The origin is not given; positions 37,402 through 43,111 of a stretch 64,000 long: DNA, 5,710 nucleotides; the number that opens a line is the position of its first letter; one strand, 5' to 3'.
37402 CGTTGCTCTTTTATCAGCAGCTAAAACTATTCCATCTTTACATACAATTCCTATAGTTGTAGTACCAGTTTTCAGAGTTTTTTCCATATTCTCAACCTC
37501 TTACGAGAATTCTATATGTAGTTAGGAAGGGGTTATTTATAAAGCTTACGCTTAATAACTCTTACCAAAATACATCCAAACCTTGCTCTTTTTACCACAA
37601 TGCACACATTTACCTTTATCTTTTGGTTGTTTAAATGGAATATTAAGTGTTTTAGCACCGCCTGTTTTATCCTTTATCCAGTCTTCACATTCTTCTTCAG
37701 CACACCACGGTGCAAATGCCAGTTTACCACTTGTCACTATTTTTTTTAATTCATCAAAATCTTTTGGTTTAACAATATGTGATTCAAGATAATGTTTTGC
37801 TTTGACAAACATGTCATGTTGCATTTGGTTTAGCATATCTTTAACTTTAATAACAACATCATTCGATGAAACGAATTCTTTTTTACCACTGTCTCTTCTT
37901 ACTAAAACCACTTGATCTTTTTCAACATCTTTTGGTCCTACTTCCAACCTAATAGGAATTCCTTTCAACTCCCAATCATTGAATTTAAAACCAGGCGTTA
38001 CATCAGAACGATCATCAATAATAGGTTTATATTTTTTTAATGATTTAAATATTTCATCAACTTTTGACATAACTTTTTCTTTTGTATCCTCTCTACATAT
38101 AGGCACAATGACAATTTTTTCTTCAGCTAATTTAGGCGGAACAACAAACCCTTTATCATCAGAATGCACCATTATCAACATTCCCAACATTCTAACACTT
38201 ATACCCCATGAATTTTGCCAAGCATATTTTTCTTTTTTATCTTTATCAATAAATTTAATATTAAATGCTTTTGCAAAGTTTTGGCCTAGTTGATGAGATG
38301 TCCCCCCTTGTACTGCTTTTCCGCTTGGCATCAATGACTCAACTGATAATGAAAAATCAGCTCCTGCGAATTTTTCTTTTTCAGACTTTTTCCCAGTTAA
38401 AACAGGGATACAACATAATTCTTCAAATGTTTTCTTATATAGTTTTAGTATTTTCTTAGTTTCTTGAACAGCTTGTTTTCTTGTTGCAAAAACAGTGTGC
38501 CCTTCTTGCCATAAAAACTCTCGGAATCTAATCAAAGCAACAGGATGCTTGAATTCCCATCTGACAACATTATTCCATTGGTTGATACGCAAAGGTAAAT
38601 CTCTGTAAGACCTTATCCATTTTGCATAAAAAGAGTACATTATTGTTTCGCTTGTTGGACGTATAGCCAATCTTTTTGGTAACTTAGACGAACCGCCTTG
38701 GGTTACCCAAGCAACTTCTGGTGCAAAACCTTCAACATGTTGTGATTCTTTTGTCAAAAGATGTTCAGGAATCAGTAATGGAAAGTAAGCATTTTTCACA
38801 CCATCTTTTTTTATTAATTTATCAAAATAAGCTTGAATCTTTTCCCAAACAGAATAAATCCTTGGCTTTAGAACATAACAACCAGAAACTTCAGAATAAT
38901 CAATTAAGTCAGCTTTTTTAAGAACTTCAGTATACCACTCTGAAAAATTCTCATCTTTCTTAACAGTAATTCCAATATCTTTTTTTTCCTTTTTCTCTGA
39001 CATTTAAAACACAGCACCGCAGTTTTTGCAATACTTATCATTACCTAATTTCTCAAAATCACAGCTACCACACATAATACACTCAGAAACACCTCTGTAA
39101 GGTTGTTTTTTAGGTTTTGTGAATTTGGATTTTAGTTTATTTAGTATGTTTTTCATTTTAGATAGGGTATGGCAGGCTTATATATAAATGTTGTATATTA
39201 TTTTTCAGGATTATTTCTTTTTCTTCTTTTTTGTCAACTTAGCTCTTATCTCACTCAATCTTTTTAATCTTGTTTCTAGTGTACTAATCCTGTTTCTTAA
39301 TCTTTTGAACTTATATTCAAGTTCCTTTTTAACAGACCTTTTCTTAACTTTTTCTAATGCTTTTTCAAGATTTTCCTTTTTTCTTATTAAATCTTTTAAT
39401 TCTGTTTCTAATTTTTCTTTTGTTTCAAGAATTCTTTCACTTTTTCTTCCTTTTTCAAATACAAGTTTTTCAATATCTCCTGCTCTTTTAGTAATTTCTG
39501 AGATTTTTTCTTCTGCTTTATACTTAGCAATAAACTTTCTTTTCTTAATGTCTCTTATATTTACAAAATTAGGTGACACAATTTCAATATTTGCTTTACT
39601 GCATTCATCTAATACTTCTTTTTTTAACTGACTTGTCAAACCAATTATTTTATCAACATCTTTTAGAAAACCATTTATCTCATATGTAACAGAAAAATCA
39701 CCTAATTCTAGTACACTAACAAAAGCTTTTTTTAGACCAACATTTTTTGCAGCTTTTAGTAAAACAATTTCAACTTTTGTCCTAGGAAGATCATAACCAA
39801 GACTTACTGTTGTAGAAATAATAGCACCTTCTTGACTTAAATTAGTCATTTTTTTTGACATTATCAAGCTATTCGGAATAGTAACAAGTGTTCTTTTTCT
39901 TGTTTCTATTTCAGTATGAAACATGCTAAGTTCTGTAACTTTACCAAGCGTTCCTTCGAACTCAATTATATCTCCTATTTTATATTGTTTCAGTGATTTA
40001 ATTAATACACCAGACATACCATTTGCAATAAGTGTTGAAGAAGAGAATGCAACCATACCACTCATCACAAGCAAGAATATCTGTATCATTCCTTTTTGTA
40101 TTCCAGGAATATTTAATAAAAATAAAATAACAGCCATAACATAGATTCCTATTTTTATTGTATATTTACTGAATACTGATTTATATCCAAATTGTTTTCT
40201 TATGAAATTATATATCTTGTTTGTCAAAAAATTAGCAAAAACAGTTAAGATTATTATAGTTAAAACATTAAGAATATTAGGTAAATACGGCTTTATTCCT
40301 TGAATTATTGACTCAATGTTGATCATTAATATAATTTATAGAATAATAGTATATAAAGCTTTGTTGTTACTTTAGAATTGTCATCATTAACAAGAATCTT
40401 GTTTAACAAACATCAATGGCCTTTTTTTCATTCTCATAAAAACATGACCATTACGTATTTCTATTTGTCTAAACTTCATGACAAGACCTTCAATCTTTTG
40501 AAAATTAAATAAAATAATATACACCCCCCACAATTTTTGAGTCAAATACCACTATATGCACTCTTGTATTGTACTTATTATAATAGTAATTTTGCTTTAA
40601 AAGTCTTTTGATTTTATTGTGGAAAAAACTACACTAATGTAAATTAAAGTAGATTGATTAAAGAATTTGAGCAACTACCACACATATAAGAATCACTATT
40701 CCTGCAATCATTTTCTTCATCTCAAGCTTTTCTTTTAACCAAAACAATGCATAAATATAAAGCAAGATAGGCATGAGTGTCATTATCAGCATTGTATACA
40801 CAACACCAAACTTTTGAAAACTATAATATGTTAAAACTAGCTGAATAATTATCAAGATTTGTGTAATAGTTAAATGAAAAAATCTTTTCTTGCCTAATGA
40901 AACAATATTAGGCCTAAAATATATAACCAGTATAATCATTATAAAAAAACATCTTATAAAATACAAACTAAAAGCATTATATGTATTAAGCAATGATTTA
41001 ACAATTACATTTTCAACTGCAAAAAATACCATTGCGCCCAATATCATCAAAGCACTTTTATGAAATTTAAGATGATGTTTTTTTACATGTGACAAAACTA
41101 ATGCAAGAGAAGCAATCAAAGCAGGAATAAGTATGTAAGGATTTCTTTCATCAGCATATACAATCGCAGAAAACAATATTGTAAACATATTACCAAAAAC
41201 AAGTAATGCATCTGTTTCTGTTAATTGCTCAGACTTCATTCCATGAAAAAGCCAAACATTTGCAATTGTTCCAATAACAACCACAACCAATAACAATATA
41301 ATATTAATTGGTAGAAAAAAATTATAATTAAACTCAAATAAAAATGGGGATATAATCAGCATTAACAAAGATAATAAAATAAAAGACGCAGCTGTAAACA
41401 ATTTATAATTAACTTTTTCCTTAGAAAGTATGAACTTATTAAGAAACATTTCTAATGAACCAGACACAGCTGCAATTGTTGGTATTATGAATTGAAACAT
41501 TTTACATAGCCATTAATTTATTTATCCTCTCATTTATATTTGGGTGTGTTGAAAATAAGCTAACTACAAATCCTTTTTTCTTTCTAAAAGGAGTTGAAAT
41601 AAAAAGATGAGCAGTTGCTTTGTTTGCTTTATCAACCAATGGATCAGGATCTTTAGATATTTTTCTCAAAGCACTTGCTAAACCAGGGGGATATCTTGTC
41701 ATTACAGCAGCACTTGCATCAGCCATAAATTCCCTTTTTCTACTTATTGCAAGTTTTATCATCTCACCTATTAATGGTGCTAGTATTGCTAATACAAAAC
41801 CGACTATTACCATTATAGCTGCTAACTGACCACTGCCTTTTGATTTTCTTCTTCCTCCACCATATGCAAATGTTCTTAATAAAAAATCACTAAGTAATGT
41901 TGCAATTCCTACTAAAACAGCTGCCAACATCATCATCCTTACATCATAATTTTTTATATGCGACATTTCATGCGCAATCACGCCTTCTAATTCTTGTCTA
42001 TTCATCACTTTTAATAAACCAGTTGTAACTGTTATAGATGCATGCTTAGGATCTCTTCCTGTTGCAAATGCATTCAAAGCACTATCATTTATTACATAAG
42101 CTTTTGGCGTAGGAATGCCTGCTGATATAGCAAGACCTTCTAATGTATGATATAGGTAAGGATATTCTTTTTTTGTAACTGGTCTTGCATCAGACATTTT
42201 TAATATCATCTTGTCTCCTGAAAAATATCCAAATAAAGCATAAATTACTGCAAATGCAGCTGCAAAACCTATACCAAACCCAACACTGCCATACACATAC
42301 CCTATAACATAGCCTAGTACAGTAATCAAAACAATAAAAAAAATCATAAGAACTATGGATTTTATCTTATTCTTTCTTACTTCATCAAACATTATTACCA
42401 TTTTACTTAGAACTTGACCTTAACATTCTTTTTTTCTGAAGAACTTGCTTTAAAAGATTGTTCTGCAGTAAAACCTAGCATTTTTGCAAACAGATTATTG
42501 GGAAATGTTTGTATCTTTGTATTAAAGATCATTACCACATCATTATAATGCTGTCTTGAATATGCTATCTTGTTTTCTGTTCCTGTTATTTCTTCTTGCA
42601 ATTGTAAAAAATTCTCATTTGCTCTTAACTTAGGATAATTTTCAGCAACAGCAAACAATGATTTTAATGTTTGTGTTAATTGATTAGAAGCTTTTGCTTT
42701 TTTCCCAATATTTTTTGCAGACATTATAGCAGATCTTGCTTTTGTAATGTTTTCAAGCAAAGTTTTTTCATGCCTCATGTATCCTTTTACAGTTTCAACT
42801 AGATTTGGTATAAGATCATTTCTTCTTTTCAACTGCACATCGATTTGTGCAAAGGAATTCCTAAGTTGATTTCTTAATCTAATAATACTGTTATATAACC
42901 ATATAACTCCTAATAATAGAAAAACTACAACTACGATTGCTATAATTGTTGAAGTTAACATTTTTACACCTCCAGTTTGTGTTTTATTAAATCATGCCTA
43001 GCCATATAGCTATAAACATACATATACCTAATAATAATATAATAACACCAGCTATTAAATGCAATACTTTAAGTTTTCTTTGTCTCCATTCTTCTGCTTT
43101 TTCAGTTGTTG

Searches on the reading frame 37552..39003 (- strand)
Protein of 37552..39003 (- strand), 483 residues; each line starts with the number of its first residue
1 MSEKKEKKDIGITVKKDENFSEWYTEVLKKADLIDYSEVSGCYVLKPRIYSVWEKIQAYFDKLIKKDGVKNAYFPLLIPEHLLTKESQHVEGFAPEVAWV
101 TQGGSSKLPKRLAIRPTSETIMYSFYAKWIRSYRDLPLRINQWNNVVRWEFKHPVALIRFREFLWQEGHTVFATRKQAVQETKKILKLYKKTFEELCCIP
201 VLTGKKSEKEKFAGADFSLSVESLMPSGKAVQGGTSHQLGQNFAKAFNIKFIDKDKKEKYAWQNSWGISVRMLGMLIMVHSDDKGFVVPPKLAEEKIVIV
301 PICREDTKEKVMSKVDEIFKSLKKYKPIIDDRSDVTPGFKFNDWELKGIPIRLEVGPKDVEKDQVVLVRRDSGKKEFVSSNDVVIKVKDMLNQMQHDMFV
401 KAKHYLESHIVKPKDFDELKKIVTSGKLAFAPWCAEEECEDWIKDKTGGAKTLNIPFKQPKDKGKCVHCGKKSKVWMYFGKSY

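Call 11: search_protein_families(library=pfam, max_evalue=0.001, proteins=[window:37552-39003:-])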
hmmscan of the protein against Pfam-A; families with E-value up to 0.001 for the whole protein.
window:37552-39003:- (483 aa): 3 families
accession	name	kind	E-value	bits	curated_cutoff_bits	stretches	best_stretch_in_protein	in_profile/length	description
PF00587.30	tRNA-synt_2b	-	4.8e-24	85.8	29.3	1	110-277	9-176/179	tRNA synthetase class II core domain (G, H, P, S and T)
PF09180.16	ProRS-C_1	-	1.8e-23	82.9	31.5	1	416-483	1-71/71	Prolyl-tRNA synthetase, C-terminal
PF03129.25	HGTP_anticodon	-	2e-16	60.3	21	1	296-389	1-93/94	Anticodon binding domain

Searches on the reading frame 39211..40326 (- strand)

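Call 11: search_protein_families(library=pfam, max_evalue=0.001, proteins=[window:39211-40326:-])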
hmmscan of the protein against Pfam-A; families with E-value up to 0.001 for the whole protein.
window:39211-40326:- (371 aa): 1 family
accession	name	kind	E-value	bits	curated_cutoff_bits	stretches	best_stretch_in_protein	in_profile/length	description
PF00924.24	MS_channel_2nd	-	2.4e-16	60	20.2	1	98-164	1-67/68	Mechanosensitive ion channel, beta-domain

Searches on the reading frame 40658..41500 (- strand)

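Call 11: search_protein_families(library=pfam, max_evalue=0.001, proteins=[window:40658-41500:-])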
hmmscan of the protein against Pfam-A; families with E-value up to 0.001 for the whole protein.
window:40658-41500:- (280 aa): 1 family
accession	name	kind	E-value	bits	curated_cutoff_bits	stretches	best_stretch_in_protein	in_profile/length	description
PF00892.27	EamA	-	2.1e-15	57.7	28.2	1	149-276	3-132/135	EamA-like transporter family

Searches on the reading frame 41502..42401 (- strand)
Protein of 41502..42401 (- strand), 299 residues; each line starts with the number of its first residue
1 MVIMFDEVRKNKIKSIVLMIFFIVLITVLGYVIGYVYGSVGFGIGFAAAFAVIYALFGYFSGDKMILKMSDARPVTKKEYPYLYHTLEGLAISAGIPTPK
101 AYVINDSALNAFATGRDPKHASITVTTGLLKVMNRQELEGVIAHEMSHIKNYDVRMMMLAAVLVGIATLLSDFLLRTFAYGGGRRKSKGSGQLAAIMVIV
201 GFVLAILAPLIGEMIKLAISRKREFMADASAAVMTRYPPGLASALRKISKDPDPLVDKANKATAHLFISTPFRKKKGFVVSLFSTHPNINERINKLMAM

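Call 11: search_protein_families(library=pfam, max_evalue=0.001, proteins=[window:41502-42401:-])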
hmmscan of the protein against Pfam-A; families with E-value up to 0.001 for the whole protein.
window:41502-42401:- (299 aa): 1 family
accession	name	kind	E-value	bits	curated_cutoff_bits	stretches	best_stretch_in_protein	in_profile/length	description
PF01435.24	Peptidase_M48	-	5e-33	114.9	20.3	1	81-297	5-183/186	Peptidase family M48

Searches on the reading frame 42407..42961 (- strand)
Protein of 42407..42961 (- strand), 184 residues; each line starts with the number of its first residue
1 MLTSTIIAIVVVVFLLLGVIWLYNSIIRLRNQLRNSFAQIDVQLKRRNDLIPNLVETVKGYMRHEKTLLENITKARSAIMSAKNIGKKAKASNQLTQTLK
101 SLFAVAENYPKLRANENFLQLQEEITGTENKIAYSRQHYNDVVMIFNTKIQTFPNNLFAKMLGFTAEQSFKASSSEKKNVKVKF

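Call 11: search_protein_families(library=pfam, max_evalue=0.001, proteins=[window:42407-42961:-])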
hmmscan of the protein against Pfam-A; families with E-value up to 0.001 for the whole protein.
window:42407-42961:- (184 aa): 1 family
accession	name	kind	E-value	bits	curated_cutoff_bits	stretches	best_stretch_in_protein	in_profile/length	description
PF04011.17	LemA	-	2.1e-61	206.6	26.2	1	37-184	2-149/149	LemA family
